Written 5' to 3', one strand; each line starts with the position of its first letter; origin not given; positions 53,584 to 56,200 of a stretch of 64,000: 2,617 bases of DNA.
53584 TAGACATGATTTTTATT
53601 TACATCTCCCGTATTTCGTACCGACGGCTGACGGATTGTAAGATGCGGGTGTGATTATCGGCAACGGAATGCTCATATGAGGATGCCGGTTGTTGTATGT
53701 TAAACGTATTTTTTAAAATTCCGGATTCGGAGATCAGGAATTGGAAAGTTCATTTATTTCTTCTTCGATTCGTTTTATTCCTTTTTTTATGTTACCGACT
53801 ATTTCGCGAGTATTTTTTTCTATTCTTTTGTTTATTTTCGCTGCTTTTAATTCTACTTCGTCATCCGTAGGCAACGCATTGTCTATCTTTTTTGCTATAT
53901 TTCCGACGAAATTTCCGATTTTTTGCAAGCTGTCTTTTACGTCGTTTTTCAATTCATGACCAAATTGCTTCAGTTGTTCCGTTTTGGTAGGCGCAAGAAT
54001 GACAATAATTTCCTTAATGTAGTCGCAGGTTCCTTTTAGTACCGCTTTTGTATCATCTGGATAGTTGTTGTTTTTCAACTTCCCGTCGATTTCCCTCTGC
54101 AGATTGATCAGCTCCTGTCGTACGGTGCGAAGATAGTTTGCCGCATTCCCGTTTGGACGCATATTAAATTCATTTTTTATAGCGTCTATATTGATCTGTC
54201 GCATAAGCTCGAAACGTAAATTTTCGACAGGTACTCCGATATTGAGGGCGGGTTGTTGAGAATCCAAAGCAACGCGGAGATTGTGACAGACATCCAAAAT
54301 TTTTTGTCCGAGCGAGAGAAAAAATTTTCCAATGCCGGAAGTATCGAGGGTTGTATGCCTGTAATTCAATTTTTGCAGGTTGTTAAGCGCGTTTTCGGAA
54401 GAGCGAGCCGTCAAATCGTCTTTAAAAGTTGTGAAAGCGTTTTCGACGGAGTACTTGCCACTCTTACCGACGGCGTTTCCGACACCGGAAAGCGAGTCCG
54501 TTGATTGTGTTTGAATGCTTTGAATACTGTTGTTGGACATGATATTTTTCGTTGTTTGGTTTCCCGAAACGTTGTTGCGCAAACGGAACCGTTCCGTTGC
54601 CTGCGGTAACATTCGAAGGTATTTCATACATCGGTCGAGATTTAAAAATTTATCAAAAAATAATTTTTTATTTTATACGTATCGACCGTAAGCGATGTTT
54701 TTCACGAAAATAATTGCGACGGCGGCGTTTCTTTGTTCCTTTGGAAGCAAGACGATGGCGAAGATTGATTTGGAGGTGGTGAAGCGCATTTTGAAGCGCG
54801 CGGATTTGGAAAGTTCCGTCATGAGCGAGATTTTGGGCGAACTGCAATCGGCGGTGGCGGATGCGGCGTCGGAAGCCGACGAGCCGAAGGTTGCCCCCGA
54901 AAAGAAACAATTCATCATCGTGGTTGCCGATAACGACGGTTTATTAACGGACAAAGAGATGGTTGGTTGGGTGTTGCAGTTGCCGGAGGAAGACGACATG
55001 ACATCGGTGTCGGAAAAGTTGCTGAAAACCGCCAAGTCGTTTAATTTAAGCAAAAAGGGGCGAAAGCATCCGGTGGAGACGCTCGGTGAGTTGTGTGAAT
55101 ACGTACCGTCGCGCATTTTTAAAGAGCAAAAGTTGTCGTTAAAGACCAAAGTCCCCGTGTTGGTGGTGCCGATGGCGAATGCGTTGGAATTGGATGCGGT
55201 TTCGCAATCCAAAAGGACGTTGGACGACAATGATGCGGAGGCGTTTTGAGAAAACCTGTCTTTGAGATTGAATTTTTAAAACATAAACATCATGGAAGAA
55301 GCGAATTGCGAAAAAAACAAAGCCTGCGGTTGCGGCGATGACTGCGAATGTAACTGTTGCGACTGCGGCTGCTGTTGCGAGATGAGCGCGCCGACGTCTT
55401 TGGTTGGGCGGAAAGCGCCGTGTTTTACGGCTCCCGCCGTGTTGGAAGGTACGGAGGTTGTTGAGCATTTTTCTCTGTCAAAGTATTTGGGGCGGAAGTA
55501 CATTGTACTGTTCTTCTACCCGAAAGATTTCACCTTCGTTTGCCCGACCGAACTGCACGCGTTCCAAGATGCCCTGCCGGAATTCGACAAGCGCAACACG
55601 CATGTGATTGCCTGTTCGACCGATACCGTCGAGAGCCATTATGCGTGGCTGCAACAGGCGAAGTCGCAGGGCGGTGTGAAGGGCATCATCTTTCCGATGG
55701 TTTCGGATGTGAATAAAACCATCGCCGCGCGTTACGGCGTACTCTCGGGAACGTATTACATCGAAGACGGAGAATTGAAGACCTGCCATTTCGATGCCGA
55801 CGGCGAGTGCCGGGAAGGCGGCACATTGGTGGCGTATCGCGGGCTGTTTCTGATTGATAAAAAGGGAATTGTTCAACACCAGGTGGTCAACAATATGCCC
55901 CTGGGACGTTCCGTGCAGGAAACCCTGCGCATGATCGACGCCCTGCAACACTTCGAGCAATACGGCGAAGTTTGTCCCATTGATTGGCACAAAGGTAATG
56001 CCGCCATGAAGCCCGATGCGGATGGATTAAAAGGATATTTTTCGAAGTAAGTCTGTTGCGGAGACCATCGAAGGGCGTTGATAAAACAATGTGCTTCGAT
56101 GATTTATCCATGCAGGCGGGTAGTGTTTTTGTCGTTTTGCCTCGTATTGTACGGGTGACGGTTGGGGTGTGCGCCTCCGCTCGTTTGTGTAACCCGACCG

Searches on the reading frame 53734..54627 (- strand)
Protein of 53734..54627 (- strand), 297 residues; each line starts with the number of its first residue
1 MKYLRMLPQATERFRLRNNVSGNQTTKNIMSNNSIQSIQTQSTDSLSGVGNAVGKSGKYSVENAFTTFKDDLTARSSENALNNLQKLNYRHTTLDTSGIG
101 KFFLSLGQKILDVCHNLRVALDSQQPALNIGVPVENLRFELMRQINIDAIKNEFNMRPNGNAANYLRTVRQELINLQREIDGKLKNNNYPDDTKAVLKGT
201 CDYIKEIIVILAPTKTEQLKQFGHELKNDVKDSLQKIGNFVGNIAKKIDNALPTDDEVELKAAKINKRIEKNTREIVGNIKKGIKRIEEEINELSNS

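Call 9: search_protein_families(library=pfam, proteins=[window:53734-54627:-], max_evalue=10)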
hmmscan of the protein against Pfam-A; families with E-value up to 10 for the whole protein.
window:53734-54627:- (297 aa): 9 families
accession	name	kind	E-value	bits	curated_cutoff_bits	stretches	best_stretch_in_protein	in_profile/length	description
PF16342.10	DUF4972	-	0.0014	18.9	28.8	1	170-243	53-123/128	Domain of unknown function (DUF4972)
PF08014.17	MATCAP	-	0.021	14.2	27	1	167-281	24-139/365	Microtubule-associated tyrosine carboxypeptidase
PF01544.23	CorA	-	0.046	13.5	27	1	163-294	77-211/292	CorA-like Mg2+ transporter protein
PF13907.11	CHD1-like_C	-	0.053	14.4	28.3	1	192-248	6-61/96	Chromodomain-helicase-DNA-binding protein 1-like, C-terminal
PF20203.3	DUF6565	-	0.19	12.5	24.5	1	239-294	22-80/86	Domain of unknown function (DUF6565)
PF07464.16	ApoLp-III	-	0.23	12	36.3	2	178-295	9-118/146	Apolipophorin-III precursor (apoLp-III)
PF07889.17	DUF1664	-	0.39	11.2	34.6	1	216-295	47-121/124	Protein of unknown function (DUF1664)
PF25600.1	TRIM_CC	-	0.82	10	30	1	226-295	11-77/142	TRIM protein coiled-coil region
PF01765.24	RRF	-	1.6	9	29.7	1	206-291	78-163/164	Ribosome recycling factor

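Call 97: search_protein_families(library=padloc, proteins=[window:53734-54627:-], max_evalue=0.001)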
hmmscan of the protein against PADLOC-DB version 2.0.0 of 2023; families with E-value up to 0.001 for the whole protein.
window:53734-54627:- (297 aa): 0 families

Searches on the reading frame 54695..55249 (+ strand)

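Call 9: search_protein_families(library=pfam, proteins=[window:54695-55249:+], max_evalue=10)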
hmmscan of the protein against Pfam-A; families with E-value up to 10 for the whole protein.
window:54695-55249:+ (184 aa): 1 family
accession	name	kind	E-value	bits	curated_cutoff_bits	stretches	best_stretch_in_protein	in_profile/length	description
PF23257.1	DUF7071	-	0.14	12.3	27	1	9-35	18-43/68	Domain of unknown function (DUF7071)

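Call 97: search_protein_families(library=padloc, proteins=[window:54695-55249:+], max_evalue=0.001)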
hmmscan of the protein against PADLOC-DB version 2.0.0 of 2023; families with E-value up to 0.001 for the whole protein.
window:54695-55249:+ (184 aa): 0 families

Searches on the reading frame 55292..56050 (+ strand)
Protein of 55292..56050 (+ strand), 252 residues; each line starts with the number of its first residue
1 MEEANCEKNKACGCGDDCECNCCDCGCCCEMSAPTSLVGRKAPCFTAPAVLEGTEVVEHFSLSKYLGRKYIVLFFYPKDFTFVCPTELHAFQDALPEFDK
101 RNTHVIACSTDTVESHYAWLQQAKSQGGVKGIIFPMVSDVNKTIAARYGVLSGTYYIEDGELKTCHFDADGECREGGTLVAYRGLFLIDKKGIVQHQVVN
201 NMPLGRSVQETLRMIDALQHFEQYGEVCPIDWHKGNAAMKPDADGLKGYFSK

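Call 9: search_protein_families(library=pfam, proteins=[window:55292-56050:+], max_evalue=10)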
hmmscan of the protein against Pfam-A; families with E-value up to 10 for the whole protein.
window:55292-56050:+ (252 aa): 3 families
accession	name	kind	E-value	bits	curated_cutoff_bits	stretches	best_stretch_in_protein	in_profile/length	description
PF00578.27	AhpC-TSA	-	5.5e-34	117.2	26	1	38-196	1-123/124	AhpC/TSA family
PF08534.16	Redoxin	-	2.1e-11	44.2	26.6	1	38-205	2-139/148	Redoxin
PF10417.14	1-cysPrx_C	-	5.2e-08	33.2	21.1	1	217-252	1-41/41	C-terminal domain of 1-Cys peroxiredoxin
